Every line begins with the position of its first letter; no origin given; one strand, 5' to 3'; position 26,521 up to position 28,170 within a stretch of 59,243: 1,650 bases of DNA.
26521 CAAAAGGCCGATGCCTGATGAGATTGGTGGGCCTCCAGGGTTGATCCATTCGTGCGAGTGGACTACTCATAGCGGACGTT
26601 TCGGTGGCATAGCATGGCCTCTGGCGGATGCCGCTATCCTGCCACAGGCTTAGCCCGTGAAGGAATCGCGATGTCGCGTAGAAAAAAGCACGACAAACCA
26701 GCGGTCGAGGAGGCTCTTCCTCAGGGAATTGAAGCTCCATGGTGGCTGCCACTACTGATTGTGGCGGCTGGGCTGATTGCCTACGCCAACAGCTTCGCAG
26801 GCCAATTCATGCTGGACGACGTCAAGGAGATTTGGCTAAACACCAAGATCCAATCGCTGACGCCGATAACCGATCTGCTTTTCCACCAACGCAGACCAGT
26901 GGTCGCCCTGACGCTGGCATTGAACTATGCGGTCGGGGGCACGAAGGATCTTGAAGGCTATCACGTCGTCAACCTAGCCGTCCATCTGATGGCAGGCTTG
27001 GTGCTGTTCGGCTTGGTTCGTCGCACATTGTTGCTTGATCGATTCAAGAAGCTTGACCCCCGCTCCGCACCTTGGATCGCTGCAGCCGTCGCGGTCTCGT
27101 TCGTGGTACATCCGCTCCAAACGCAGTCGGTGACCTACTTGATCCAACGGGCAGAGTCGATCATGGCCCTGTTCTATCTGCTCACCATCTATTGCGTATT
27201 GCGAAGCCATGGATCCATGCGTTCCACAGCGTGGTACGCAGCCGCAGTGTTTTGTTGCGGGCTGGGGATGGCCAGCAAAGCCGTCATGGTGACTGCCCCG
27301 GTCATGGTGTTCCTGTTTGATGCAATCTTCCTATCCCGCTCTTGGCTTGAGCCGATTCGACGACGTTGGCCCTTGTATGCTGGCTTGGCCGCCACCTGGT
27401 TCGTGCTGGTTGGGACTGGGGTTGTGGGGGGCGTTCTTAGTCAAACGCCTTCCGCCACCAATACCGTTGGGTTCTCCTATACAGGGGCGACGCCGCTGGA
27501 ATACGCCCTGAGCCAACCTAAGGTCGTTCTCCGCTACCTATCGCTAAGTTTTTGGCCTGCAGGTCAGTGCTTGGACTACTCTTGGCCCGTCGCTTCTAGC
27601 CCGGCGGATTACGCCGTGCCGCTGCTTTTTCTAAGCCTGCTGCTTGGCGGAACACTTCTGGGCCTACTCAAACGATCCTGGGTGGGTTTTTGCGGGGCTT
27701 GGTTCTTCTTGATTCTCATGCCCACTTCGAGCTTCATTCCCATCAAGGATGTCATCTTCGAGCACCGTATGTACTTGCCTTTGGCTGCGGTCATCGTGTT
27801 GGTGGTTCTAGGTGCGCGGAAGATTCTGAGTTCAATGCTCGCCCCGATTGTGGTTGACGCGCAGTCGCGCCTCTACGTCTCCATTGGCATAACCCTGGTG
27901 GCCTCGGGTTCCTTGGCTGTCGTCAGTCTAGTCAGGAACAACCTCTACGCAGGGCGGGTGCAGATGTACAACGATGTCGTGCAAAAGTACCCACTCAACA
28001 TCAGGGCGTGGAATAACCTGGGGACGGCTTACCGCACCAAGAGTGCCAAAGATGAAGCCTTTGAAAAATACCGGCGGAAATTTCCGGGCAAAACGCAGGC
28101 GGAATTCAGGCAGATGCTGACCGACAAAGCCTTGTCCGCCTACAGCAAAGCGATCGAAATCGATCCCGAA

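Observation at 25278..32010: Candidate TMTC-type protein O-glycosylation system: Dol-P-Man-synthase-like GT2 + DUF2304, divergent from a GT-C(PMT/TMTC-like)-TPR fusion, a second membrane GT2 and a large polytopic membrane protein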

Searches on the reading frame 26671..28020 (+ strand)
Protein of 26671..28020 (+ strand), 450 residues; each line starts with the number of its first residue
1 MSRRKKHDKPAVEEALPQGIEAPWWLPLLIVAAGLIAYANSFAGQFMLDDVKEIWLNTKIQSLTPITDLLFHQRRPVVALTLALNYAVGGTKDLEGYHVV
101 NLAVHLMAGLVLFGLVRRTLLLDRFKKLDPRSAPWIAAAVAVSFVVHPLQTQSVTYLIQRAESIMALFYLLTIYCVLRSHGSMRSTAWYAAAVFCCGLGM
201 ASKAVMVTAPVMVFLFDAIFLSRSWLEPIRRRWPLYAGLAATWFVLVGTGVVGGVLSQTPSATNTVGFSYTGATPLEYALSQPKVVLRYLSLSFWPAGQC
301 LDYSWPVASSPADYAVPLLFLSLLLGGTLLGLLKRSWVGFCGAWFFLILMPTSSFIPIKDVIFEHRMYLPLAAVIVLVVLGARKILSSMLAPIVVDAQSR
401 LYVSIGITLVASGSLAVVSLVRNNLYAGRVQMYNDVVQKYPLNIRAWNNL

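Call 10: search_protein_families(library=pfam, proteins=[window:26671-28020:+], max_evalue=10)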
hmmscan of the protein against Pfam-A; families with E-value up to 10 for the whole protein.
window:26671-28020:+ (450 aa): 0 families

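Call 11: find_homologous_proteins(query=window:26671-28020:+, max_evalue=0.001)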
Query window:26671-28020:+ (450 aa): 6120 proteins with E <= 0.001 among 8000 candidates; the best 120 are listed.
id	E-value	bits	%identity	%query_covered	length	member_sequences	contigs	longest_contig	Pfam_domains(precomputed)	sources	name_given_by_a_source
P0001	7.0e-141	488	54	100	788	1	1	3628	PF03704.24,PF13431.13,PF23914.2,PF25062.2,PF13414.13,PF13176.13,PF13428.13,PF25064.2,PF13374.13,PF07721.21,PF14559.13,PF24575.2,PF13371.13,PF00515.35,PF12895.14,PF13424.13,PF21033.5,PF13432.13,PF13429.13,PF13181.13,PF14561.13,PF07719.24,PF13174.13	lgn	-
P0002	2.2e-140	487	55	96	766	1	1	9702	PF03704.24,PF13414.13,PF16918.12,PF13374.13,PF07721.21,PF24575.2,PF02259.30,PF00515.35,PF13424.13,PF13429.13,PF14561.13,PF07719.24,PF13174.13,PF20308.5,PF25063.1,PF13431.13,PF23914.2,PF13176.13,PF13428.13,PF25064.2,PF14559.13,PF13371.13,PF12895.14,PF21033.5,PF13432.13,PF13181.13,PF12968.14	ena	-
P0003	2.7e-136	473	52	98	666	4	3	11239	PF03704.24,PF13431.13,PF23914.2,PF13414.13,PF13176.13,PF13428.13,PF25064.2,PF13374.13,PF07721.21,PF14559.13,PF24575.2,PF13371.13,PF00515.35,PF12895.14,PF13424.13,PF21033.5,PF13432.13,PF13181.13,PF14561.13,PF07719.24,PF13174.13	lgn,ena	-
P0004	7.4e-135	469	56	97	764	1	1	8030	PF25063.1,PF03704.24,PF13431.13,PF23914.2,PF13414.13,PF13176.13,PF13428.13,PF23241.2,PF13374.13,PF07721.21,PF14559.13,PF24575.2,PF13371.13,PF00515.35,PF12895.14,PF13424.13,PF21033.5,PF13432.13,PF13181.13,PF14561.13,PF07719.24,PF13174.13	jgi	jgi:tetratricopeptide (TPR) repeat protein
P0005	3.1e-133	463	52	100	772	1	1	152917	PF03704.24,PF13414.13,PF12569.15,PF13374.13,PF07721.21,PF24575.2,PF00515.35,PF13424.13,PF13429.13,PF14561.13,PF07719.24,PF13174.13,PF20308.5,PF25063.1,PF13431.13,PF23914.2,PF07720.19,PF13176.13,PF13428.13,PF25064.2,PF14559.13,PF13371.13,PF12895.14,PF21033.5,PF13432.13,PF13181.13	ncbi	-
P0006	1.3e-132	461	50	100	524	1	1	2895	PF14559.13,PF13431.13,PF13414.13,PF00515.35,PF13424.13,PF13176.13,PF13432.13,PF13428.13,PF13181.13,PF07719.24,PF13374.13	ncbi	ncbi:MAG: tetratricopeptide repeat protein, partial [Phycisphaerae bacterium]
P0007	3.4e-131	457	50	100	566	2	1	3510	PF03704.24,PF13431.13,PF23914.2,PF13414.13,PF13176.13,PF13428.13,PF13374.13,PF07721.21,PF14559.13,PF24575.2,PF13371.13,PF00515.35,PF12895.14,PF13424.13,PF21033.5,PF13432.13,PF13181.13,PF14561.13,PF07719.24,PF13174.13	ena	-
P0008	6.4e-131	456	50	99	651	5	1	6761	PF03704.24,PF13414.13,PF13374.13,PF07721.21,PF24575.2,PF00515.35,PF13424.13,PF14561.13,PF07719.24,PF13174.13,PF13231.13,PF20308.5,PF13431.13,PF23914.2,PF13176.13,PF13428.13,PF25064.2,PF14559.13,PF13371.13,PF17874.8,PF12895.14,PF21033.5,PF13432.13,PF13181.13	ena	-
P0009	3.4e-130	453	53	95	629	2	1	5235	PF13431.13,PF23914.2,PF13414.13,PF13176.13,PF13428.13,PF25064.2,PF13374.13,PF14559.13,PF24575.2,PF13371.13,PF00515.35,PF12895.14,PF13424.13,PF21033.5,PF13432.13,PF13181.13,PF07719.24,PF13174.13,PF20308.5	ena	-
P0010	5.7e-130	452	52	95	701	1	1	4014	PF03704.24,PF25060.1,PF13414.13,PF21545.4,PF01535.27,PF13374.13,PF07721.21,PF24575.2,PF00515.35,PF13424.13,PF13429.13,PF14561.13,PF07719.24,PF13174.13,PF20308.5,PF13431.13,PF23914.2,PF13176.13,PF13428.13,PF14559.13,PF13371.13,PF12895.14,PF21033.5,PF13432.13,PF13181.13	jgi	jgi:tetratricopeptide (TPR) repeat protein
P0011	2.8e-129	450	53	100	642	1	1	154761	PF03704.24,PF13431.13,PF23914.2,PF13414.13,PF13176.13,PF13428.13,PF13374.13,PF14559.13,PF24575.2,PF13371.13,PF00515.35,PF12895.14,PF13424.13,PF21033.5,PF13432.13,PF13181.13,PF07719.24,PF13174.13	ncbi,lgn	-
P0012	4.3e-129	450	53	95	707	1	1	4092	PF03704.24,PF14863.13,PF13414.13,PF21545.4,PF01535.27,PF13374.13,PF07721.21,PF24575.2,PF00515.35,PF13424.13,PF28559.1,PF13429.13,PF14561.13,PF07719.24,PF13174.13,PF13231.13,PF20308.5,PF25063.1,PF14853.13,PF13431.13,PF23914.2,PF07720.19,PF13176.13,PF13428.13,PF25064.2,PF14559.13,PF13371.13,PF17874.8,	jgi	jgi:tetratricopeptide (TPR) repeat protein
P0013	6.7e-129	449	54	95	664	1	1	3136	PF03704.24,PF13431.13,PF23914.2,PF13414.13,PF13176.13,PF13428.13,PF13374.13,PF07721.21,PF14559.13,PF24575.2,PF13371.13,PF00515.35,PF12895.14,PF13424.13,PF21033.5,PF13432.13,PF13181.13,PF14561.13,PF07719.24,PF13174.13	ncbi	-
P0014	7.7e-129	449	53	95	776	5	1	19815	PF03704.24,PF09976.16,PF13414.13,PF01535.27,PF13374.13,PF07721.21,PF24575.2,PF02259.30,PF11846.15,PF00515.35,PF13424.13,PF13429.13,PF14561.13,PF07719.24,PF13174.13,PF13231.13,PF20308.5,PF25063.1,PF13431.13,PF23914.2,PF07720.19,PF13176.13,PF13428.13,PF25064.2,PF14559.13,PF13371.13,PF17874.8,PF12895.1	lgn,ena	-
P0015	7.8e-129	449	54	94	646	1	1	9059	PF13431.13,PF23914.2,PF13414.13,PF13176.13,PF12569.15,PF13428.13,PF13374.13,PF14559.13,PF24575.2,PF13371.13,PF00515.35,PF12895.14,PF13424.13,PF21033.5,PF13432.13,PF13181.13,PF07719.24,PF13174.13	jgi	jgi:Flp pilus assembly protein TadD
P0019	2.9e-128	447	53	95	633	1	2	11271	PF03704.24,PF13431.13,PF23914.2,PF13414.13,PF13176.13,PF13428.13,PF25064.2,PF13374.13,PF14559.13,PF24575.2,PF13371.13,PF00515.35,PF12895.14,PF13424.13,PF21033.5,PF13432.13,PF13429.13,PF13181.13,PF07719.24,PF13174.13,PF13231.13,PF20308.5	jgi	jgi:Tfp pilus assembly protein PilF/4-amino-4-deoxy-L-arabinose transferase-like glycosyltransferase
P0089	1.9e-119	418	51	91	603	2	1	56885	PF25063.1,PF13431.13,PF13414.13,PF02366.25,PF13176.13,PF13428.13,PF13374.13,PF07721.21,PF14559.13,PF24575.2,PF13371.13,PF00515.35,PF12895.14,PF13424.13,PF21033.5,PF13432.13,PF13429.13,PF13181.13,PF07719.24,PF13174.13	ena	-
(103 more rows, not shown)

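Call 13: search_solved_structures(query=window:26671-28020:+, max_evalue=10)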
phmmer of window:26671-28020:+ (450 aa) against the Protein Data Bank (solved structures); distinct sequences matched with E-value up to 10: 0.

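Call 16: search_protein_families(library=pfam, proteins=[P0008, P0089, P0019], max_evalue=0.1)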
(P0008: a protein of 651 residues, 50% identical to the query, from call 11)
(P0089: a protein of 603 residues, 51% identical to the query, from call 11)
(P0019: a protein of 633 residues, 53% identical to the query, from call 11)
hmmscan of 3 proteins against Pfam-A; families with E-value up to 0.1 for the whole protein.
P0008 (651 aa): 34 families (the best 25 are shown)
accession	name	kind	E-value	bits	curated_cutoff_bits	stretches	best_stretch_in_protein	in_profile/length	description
PF13414.12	TPR_11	-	1.1e-37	127.9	26.8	4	556-597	1-42/42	TPR repeat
PF00515.34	TPR_1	-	7.8e-36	120.9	27.8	4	550-582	2-34/34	Tetratricopeptide repeat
PF07719.23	TPR_2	-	5.7e-34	113.9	27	5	550-582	2-34/34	Tetratricopeptide repeat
PF13181.12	TPR_8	-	2.2e-27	93.3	25.7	4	584-616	2-34/34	Tetratricopeptide repeat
PF13432.12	TPR_16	-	4.8e-27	94.5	32.7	4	554-616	2-64/65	Tetratricopeptide repeat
PF13424.12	TPR_12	-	1.8e-22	79.8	30.1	4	549-613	3-75/77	Tetratricopeptide repeat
PF13431.12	TPR_17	-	2.2e-20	71.6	24.4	3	574-603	4-33/34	Tetratricopeptide repeat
PF14559.12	TPR_19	-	3.9e-20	72.4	25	3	559-617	1-59/68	Tetratricopeptide repeat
PF13428.12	TPR_14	-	3.7e-18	64.6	23.5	4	551-590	3-42/44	Tetratricopeptide repeat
PF13176.12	TPR_7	-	1.4e-17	62.6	27.9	2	551-580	1-30/36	Tetratricopeptide repeat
PF24575.1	TPR_Slam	-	4e-14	53.3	35.2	2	464-529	38-101/104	Surface lipoprotein assembly modifier, N-terminal TPR repeats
PF07721.20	TPR_4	-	7.1e-14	51.4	27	2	584-608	2-26/26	Tetratricopeptide repeat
PF13374.12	TPR_10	-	9.5e-11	41.8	27.5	3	443-469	4-30/42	Tetratricopeptide repeat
PF13174.12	TPR_6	-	1.5e-10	41.5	26.3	0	446-474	5-33/33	Tetratricopeptide repeat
PF13371.12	TPR_9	-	1.7e-07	31.5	35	1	557-621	3-67/73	Tetratricopeptide repeat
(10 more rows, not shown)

P0089 (603 aa): 27 families (the best 25 are shown)
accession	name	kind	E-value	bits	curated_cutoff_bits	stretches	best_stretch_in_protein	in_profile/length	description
PF13414.12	TPR_11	-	2e-30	104.7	26.8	4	421-462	1-42/42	TPR repeat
PF07719.23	TPR_2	-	1.9e-28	96.6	27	5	415-446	2-33/34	Tetratricopeptide repeat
PF00515.34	TPR_1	-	3.5e-27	93.5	27.8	4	414-447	1-34/34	Tetratricopeptide repeat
PF13432.12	TPR_16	-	3.2e-21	75.8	32.7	3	453-513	2-62/65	Tetratricopeptide repeat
PF13181.12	TPR_8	-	1.5e-17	62.6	25.7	3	448-479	1-32/34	Tetratricopeptide repeat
PF14559.12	TPR_19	-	5.5e-17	62.3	25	4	424-480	1-57/68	Tetratricopeptide repeat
PF13431.12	TPR_17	-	1.1e-16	60.1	24.4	2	437-468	2-33/34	Tetratricopeptide repeat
PF13428.12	TPR_14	-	2.1e-15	56.1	23.5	3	484-523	3-42/44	Tetratricopeptide repeat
PF13424.12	TPR_12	-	2.5e-14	53.7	30.1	2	414-478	3-75/77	Tetratricopeptide repeat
PF13374.12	TPR_10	-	2.7e-12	46.7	27.5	1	448-477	2-31/42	Tetratricopeptide repeat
PF13371.12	TPR_9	-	1.6e-09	38.1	35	2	433-480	14-61/73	Tetratricopeptide repeat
PF24575.1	TPR_Slam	-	8.5e-09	36.2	35.2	1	419-470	52-103/104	Surface lipoprotein assembly modifier, N-terminal TPR repeats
PF13174.12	TPR_6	-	3.8e-08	33.9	26.3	0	450-476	2-28/33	Tetratricopeptide repeat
PF25063.1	ARM_TT21_C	-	8.7e-07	29.5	35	1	468-583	81-197/209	Tetratricopeptide repeat protein 21 C-terminal ARM domain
PF13176.12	TPR_7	-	5.6e-06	26.5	27.9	1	484-511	1-28/36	Tetratricopeptide repeat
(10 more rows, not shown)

P0019 (633 aa): 36 families (the best 25 are shown)
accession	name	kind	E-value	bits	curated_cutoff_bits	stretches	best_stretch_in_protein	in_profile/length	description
PF00515.34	TPR_1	-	3e-38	128.5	27.8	5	585-617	2-34/34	Tetratricopeptide repeat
PF07719.23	TPR_2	-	3.5e-36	120.7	27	5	585-617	2-34/34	Tetratricopeptide repeat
PF13414.12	TPR_11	-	6.8e-33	112.5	26.8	4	447-488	1-42/42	TPR repeat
PF13181.12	TPR_8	-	5.6e-31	104.5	25.7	4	584-617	1-34/34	Tetratricopeptide repeat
PF13432.12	TPR_16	-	6.8e-25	87.6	32.7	4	479-531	2-53/65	Tetratricopeptide repeat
PF13428.12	TPR_14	-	6.4e-21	73.2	23.5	4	586-624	3-41/44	Tetratricopeptide repeat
PF14559.12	TPR_19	-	6.7e-21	74.8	25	3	484-539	1-56/68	Tetratricopeptide repeat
PF13431.12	TPR_17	-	2.1e-18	65.4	24.4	3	572-605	1-34/34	Tetratricopeptide repeat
PF13424.12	TPR_12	-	2.7e-15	56.7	30.1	3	450-503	13-74/77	Tetratricopeptide repeat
PF13374.12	TPR_10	-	1.5e-14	53.9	27.5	2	479-503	7-31/42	Tetratricopeptide repeat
PF13176.12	TPR_7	-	9.3e-14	50.7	27.9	1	552-582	1-33/36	Tetratricopeptide repeat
PF24575.1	TPR_Slam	-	6.7e-13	49.4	35.2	2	451-493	58-100/104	Surface lipoprotein assembly modifier, N-terminal TPR repeats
PF23914.1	TPR_CcmH_CycH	-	8.6e-13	48.9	42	2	436-536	46-149/158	Cytochrome c-type biogenesis protein H TPR domain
PF13174.12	TPR_6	-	1.4e-12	47.8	26.3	0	586-615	2-31/33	Tetratricopeptide repeat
PF12895.13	ANAPC3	-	1.5e-09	38.4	27.2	2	554-607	27-79/82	Anaphase-promoting complex, cyclosome, subunit 3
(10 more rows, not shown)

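Call 27: find_encoding_contigs(protein=P0005, flank=8000, max_places=2)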
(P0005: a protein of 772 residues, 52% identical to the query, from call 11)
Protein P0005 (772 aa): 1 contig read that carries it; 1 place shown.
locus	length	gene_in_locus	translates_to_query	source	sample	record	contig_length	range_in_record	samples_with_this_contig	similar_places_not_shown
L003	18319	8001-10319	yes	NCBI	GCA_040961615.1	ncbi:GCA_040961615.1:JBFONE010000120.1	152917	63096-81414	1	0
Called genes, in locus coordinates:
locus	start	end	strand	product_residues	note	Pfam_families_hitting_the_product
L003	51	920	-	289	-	PF01875:Memo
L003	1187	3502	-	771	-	PF02412:TSP_3 (faint)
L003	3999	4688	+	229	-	PF07589:PEP_exosort_dom (faint)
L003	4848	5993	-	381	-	PF00072:Response_reg, PF01627:Hpt (weak)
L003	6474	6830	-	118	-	PF10066:DUF2304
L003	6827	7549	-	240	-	PF00535:Glycos_transf_2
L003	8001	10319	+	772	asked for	PF14559:TPR_19, PF13432:TPR_16, PF13432:TPR_16, PF14559:TPR_19, PF13424:TPR_12, PF13414:TPR_11, PF13432:TPR_16, PF00515:TPR_1, +39 more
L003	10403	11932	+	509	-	PF01875:Memo, PF01871:AMMECR1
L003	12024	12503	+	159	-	-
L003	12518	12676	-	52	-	-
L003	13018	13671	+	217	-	PF13489:Methyltransf_23 (weak), PF13847:Methyltransf_31 (weak), PF08241:Methyltransf_11, PF08242:Methyltransf_12, PF13649:Methyltransf_25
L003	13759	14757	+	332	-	PF04015:DUF362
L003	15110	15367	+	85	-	-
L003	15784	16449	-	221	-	PF13358:DDE_3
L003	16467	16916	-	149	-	PF13384:HTH_23 (weak), PF13565:HTH_32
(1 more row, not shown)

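Call 28: find_encoding_contigs(protein=P0002, flank=8000, max_places=2)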
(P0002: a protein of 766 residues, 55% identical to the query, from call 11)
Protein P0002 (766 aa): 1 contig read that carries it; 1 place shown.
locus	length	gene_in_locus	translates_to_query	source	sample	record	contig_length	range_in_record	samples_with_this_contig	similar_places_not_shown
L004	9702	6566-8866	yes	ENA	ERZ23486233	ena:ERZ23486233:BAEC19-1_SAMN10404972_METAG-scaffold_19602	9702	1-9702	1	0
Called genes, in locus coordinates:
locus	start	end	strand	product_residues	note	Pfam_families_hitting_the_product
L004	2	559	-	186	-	?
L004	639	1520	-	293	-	PF01875:Memo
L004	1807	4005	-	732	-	PF02412:TSP_3 (faint)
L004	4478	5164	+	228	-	-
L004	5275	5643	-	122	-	PF10066:DUF2304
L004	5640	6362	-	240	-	PF00535:Glycos_transf_2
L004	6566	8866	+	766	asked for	PF13432:TPR_16, PF13432:TPR_16, PF13432:TPR_16, PF13414:TPR_11, PF13414:TPR_11, PF13424:TPR_12, PF13432:TPR_16, PF14559:TPR_19, +31 more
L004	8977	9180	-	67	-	-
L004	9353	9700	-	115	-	?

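Call 44: search_solved_structures(query=A3, max_evalue=10, show_alignments=2)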
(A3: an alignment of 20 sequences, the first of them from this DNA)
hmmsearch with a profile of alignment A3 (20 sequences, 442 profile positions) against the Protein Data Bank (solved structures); distinct sequences matched with E-value up to 10: 1.
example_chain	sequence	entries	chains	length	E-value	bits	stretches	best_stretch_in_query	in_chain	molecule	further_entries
6ven_P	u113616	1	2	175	1.5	10.8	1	53-112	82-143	COMPASS component SDC1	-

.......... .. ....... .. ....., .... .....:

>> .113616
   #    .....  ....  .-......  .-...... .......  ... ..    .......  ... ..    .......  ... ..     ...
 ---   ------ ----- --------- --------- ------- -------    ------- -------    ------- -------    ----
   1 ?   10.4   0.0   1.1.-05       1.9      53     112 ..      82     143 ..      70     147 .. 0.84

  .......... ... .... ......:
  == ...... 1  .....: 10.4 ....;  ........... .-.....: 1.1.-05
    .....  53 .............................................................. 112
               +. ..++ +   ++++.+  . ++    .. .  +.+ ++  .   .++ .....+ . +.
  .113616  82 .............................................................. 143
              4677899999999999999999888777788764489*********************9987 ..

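Call 77: search_protein_representatives(protein=window:26671-28020:+)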
Query: 450 residues. Proteins with E-value up to 0.001 (for the whole library): 33646; up to 1e-10: 17003; up to 1e-30: 7237. The best 150 are listed.
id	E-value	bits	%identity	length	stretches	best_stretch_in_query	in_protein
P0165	3.0e-294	992.2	100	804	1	1-450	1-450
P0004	2.4e-135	468.5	57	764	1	17-450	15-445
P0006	4.1e-133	461.1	51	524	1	3-450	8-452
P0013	2.1e-129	448.9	54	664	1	24-450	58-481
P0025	1.3e-126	439.7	53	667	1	24-450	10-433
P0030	7.0e-126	437.3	54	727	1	26-450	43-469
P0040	1.9e-124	432.6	51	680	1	20-450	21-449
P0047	9.3e-124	430.3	49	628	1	15-450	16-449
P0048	1.5e-123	429.6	50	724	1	15-447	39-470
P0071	3.9e-121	421.6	53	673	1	33-445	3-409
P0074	6.6e-121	420.9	52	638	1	26-446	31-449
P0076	9.8e-121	420.3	52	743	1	24-450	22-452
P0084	5.2e-120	418.0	49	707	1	4-450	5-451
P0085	5.3e-120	417.9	53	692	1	24-446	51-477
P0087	5.7e-120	417.8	50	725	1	25-448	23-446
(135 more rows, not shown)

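Call 78: search_protein_families(library=pfam, alignment_id=A3, max_evalue=1)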
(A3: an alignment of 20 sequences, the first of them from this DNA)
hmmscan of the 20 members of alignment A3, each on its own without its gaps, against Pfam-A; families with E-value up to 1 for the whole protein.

A. member 1, seq(445 aa): 0 families

B. families by the number of members that match (of 20 scanned): 19 families
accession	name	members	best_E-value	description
PF13231.12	PMT_2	8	1.1e-11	Dolichyl-phosphate-mannose-protein mannosyltransferase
PF14264.12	Glucos_trans_II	2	0.11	Glucosyl transferase GtrII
PF13240.11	Zn_Ribbon_1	1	0.00045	zinc-ribbon domain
PF12773.13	DZR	1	0.00065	Double zinc ribbon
PF02366.24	PMT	1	0.0014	Dolichyl-phosphate-mannose-protein mannosyltransferase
PF13248.11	Zn_ribbon_3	1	0.0042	zinc-ribbon domain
PF17032.10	Zn_ribbon_15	1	0.0093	zinc-ribbon family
PF04284.18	DUF441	1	0.047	Protein of unknown function (DUF441)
PF18917.5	LiaI-LiaF-like_TM1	1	0.064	LiaI-LiaF-like transmembrane region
PF10571.15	UPF0547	1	0.089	Uncharacterised protein family UPF0547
PF06900.16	DUF1270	1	0.093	Protein of unknown function (DUF1270)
PF08409.16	TMTC_DUF1736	1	0.1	Protein O-mannosyl-transferase TMTC, DUF1736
PF08525.16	OapA_N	1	0.1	Opacity-associated protein A N-terminal motif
PF09446.15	VMA21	1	0.15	VMA21-like domain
PF24267.1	HVO_1552_C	1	0.16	HVO_1552, C-terminal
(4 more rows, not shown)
